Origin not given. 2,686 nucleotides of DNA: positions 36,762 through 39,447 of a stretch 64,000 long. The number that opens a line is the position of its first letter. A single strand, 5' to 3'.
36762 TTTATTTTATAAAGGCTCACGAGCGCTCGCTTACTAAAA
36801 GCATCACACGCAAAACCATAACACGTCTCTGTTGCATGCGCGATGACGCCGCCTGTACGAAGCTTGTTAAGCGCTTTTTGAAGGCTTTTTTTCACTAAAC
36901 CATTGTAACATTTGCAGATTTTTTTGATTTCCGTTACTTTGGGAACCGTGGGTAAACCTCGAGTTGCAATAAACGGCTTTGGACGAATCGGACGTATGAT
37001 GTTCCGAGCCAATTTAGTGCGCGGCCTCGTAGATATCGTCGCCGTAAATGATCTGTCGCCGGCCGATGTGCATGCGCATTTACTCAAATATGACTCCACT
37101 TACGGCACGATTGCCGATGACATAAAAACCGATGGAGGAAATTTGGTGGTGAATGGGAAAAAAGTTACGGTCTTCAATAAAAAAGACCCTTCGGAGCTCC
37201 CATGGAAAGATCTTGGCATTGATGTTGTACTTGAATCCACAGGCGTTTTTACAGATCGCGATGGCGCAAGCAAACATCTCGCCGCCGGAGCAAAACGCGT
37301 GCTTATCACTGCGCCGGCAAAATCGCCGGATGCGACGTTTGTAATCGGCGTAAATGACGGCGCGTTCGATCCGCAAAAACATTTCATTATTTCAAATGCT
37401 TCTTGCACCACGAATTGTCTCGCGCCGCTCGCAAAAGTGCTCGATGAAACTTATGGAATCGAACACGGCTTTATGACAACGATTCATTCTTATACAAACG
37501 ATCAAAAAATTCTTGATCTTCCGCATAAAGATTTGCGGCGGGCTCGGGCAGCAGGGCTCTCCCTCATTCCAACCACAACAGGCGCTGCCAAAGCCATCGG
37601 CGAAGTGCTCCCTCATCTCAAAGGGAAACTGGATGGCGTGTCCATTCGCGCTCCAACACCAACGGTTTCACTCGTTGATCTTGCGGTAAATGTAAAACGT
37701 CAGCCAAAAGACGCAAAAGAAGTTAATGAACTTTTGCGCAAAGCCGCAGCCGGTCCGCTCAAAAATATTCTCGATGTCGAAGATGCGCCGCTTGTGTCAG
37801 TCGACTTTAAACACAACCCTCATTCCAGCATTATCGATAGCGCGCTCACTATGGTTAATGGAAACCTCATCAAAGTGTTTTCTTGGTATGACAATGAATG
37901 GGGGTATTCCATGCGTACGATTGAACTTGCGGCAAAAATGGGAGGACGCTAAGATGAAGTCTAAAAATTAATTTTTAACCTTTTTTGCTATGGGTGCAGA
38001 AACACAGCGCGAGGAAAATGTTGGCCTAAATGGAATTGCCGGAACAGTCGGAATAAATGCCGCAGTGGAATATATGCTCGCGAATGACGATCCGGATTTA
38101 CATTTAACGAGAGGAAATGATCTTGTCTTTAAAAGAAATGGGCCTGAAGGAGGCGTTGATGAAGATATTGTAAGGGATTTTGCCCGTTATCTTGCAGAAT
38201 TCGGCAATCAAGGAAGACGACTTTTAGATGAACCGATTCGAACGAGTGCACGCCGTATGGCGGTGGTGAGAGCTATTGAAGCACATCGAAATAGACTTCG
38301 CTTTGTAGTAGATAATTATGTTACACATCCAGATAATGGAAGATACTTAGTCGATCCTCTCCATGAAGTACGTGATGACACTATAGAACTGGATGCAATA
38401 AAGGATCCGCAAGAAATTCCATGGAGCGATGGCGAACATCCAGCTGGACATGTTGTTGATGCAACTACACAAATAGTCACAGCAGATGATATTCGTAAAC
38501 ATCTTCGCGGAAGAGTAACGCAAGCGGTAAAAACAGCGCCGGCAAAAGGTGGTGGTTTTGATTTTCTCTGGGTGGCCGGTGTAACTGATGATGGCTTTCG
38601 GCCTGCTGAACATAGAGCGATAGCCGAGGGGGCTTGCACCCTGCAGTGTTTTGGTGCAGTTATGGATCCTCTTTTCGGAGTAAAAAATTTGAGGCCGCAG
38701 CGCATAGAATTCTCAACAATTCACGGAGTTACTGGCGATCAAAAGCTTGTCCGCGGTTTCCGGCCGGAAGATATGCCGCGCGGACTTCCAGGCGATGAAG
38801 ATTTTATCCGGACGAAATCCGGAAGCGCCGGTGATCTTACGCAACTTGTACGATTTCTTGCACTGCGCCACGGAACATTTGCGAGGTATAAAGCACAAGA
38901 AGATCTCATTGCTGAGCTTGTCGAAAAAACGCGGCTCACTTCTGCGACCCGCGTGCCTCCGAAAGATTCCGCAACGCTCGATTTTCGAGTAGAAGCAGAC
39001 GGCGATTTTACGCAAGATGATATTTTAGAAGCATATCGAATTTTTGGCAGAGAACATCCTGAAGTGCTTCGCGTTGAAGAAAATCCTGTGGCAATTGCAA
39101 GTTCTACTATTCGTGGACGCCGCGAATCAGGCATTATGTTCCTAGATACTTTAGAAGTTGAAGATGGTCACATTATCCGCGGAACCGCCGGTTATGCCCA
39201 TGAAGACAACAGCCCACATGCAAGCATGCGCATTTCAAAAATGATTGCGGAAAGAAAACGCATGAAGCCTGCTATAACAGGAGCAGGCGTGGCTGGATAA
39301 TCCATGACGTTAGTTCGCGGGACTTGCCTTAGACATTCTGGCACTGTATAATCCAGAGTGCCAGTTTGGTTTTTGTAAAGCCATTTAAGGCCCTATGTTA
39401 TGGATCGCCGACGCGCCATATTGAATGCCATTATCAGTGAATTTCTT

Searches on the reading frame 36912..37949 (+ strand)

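Call 81: search_protein_families(library=pfam, proteins=[window:36912-37949:+], max_evalue=0.00001)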
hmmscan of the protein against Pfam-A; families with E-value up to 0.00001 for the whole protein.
window:36912-37949:+ (346 aa): 2 families
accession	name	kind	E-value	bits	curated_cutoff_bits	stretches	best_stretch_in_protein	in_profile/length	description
PF02800.25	Gp_dh_C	-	5.5e-61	205.2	24.4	1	170-326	1-158/158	Glyceraldehyde 3-phosphate dehydrogenase, C-terminal domain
PF00044.30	Gp_dh_N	-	7.4e-37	126.1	31.7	1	17-115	2-100/101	Glyceraldehyde 3-phosphate dehydrogenase, NAD binding domain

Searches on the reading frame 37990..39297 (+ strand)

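Call 81: search_protein_families(library=pfam, proteins=[window:37990-39297:+], max_evalue=0.00001)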
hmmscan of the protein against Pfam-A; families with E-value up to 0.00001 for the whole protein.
window:37990-39297:+ (436 aa): 1 family
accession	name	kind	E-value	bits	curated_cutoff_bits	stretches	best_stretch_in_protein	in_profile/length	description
PF02800.25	Gp_dh_C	-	7.8e-06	26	24.4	0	239-287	17-65/158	Glyceraldehyde 3-phosphate dehydrogenase, C-terminal domain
